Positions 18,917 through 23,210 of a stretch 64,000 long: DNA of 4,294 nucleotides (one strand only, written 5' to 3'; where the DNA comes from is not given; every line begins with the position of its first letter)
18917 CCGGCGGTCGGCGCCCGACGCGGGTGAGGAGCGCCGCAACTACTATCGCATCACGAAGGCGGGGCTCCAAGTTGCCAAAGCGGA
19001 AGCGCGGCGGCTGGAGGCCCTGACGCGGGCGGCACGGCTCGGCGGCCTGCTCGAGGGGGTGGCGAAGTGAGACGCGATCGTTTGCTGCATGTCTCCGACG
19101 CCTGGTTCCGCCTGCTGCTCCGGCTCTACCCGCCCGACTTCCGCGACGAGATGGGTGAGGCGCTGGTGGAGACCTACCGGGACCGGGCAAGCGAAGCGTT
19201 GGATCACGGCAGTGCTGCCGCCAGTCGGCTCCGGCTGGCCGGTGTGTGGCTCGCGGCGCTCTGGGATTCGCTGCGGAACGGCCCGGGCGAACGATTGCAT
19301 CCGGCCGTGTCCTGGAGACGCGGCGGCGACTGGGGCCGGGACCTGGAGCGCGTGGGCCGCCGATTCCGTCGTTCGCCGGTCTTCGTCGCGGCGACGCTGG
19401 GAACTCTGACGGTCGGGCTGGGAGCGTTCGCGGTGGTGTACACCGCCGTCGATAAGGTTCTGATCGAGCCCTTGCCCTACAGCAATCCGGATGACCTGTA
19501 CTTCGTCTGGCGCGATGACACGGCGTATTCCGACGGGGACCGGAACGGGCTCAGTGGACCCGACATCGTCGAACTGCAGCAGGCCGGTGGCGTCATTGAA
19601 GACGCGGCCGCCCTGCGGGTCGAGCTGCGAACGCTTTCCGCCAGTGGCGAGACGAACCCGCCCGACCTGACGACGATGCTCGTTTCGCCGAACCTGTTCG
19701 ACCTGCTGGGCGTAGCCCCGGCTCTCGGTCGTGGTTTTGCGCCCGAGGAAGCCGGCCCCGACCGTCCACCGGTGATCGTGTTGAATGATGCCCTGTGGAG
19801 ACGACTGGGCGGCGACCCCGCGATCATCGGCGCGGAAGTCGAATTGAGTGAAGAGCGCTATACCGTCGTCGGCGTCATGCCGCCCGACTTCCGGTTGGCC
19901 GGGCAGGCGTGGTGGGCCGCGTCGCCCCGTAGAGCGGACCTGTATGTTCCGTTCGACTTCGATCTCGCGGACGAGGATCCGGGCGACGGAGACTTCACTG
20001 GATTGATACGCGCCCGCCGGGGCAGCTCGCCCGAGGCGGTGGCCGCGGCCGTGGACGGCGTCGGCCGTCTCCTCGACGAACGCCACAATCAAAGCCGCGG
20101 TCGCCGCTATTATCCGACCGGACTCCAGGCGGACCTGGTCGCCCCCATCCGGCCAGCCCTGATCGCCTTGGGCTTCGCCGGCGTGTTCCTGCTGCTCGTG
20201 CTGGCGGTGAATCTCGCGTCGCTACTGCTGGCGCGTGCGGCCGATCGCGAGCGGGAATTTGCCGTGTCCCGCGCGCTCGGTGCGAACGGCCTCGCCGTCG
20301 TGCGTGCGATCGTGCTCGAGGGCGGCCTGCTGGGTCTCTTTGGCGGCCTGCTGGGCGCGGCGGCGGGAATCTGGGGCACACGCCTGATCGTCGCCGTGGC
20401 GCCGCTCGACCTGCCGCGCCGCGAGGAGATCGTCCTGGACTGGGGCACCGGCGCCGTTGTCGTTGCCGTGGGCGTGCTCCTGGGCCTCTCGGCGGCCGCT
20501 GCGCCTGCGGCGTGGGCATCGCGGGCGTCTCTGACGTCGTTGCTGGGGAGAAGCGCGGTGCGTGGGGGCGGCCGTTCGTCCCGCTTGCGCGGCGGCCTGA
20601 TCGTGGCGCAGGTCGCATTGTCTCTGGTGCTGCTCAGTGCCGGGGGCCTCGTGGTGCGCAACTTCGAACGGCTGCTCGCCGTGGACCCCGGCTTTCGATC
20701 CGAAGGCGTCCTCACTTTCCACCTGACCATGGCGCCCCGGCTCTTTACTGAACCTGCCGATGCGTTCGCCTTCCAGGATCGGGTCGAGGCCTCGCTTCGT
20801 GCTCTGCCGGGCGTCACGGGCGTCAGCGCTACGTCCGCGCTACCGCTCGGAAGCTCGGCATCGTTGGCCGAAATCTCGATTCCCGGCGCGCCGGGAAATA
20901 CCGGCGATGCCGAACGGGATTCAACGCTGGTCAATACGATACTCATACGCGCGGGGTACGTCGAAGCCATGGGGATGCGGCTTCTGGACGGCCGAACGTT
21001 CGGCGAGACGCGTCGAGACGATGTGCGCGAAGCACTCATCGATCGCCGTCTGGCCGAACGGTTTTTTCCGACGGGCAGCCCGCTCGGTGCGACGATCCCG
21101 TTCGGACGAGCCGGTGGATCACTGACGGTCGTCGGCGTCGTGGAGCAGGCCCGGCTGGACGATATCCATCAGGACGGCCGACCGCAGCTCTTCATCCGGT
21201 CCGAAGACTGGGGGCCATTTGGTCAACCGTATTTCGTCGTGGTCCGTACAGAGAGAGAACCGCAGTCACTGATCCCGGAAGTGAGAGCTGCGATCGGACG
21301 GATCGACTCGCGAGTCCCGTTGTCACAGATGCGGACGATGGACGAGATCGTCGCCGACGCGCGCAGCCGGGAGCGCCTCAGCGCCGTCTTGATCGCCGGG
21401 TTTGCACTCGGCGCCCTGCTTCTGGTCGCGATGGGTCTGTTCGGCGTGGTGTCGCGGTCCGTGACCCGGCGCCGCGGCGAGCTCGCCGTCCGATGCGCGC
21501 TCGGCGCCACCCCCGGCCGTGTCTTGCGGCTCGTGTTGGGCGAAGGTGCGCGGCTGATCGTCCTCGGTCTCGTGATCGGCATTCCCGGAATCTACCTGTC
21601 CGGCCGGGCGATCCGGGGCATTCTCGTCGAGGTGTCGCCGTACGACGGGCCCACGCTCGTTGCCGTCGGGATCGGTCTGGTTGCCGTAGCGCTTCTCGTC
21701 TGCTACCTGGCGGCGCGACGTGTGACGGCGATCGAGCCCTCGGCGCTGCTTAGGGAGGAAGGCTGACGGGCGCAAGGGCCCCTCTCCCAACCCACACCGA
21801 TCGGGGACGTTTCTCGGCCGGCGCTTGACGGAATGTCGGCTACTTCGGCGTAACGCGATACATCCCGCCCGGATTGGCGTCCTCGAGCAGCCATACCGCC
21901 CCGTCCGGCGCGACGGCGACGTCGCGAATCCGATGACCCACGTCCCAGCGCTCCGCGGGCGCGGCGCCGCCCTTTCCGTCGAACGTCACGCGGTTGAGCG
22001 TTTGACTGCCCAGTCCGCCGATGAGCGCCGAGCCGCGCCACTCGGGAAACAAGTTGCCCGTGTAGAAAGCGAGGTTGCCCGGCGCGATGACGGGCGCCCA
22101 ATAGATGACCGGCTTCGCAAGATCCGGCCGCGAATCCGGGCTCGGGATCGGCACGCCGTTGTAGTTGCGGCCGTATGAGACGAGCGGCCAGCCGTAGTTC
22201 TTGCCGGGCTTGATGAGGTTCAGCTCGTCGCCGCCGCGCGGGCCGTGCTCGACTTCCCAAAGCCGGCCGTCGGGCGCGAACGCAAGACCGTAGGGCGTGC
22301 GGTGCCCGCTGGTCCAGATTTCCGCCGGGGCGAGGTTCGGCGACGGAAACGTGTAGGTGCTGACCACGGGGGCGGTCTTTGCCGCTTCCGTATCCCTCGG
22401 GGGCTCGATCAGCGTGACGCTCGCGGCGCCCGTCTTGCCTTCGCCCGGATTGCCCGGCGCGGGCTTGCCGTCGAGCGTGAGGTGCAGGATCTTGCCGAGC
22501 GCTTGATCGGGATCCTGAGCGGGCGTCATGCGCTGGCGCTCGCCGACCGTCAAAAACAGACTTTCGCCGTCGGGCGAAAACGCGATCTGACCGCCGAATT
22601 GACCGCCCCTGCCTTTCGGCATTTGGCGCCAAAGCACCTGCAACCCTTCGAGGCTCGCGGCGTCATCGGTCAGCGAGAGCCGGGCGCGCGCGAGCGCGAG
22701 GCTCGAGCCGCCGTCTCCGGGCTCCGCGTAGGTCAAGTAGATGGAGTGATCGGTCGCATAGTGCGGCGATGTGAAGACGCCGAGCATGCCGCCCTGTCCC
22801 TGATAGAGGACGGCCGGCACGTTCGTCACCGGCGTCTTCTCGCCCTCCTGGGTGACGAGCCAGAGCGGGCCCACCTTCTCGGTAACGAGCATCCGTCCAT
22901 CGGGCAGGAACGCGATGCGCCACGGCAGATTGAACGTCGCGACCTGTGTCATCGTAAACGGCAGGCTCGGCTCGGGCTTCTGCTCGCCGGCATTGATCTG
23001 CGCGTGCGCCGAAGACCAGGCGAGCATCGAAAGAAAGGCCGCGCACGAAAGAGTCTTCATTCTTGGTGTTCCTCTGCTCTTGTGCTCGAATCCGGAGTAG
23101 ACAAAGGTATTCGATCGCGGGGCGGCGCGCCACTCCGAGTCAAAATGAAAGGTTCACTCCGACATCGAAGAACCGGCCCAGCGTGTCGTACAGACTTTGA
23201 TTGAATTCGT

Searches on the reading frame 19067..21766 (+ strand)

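Call 68: search_protein_families(library=pfam, proteins=[window:19067-21766:+], max_evalue=0.001)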
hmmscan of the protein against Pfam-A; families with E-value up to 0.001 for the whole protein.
window:19067-21766:+ (899 aa): 2 families
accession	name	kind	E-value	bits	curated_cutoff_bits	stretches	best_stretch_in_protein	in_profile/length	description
PF12704.14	MacB_PCD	-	8.5e-29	101.7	27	2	108-330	2-205/207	MacB-like periplasmic core domain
PF02687.27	FtsX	-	1.6e-26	93.2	25.5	2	779-891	3-120/120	FtsX-like permease C-terminal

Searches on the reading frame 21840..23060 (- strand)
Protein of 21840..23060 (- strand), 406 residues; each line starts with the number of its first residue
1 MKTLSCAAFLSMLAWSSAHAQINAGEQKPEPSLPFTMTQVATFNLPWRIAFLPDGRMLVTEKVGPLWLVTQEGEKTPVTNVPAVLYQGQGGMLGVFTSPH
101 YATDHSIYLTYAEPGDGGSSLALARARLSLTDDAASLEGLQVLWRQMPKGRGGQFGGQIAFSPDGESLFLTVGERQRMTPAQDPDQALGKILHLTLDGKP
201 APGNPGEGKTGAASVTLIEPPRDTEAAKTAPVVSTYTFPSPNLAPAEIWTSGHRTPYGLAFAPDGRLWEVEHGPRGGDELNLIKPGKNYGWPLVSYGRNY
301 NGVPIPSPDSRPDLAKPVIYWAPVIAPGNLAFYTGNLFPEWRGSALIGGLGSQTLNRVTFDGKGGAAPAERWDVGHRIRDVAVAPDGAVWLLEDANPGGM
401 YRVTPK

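Call 68: search_protein_families(library=pfam, proteins=[window:21840-23060:-], max_evalue=0.001)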
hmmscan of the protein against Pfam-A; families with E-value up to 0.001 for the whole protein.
window:21840-23060:- (406 aa): 1 family
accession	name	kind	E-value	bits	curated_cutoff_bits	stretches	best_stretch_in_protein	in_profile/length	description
PF07995.17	GSDH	-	1.3e-114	383.4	25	2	243-402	170-332/332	Glucose / Sorbosone dehydrogenase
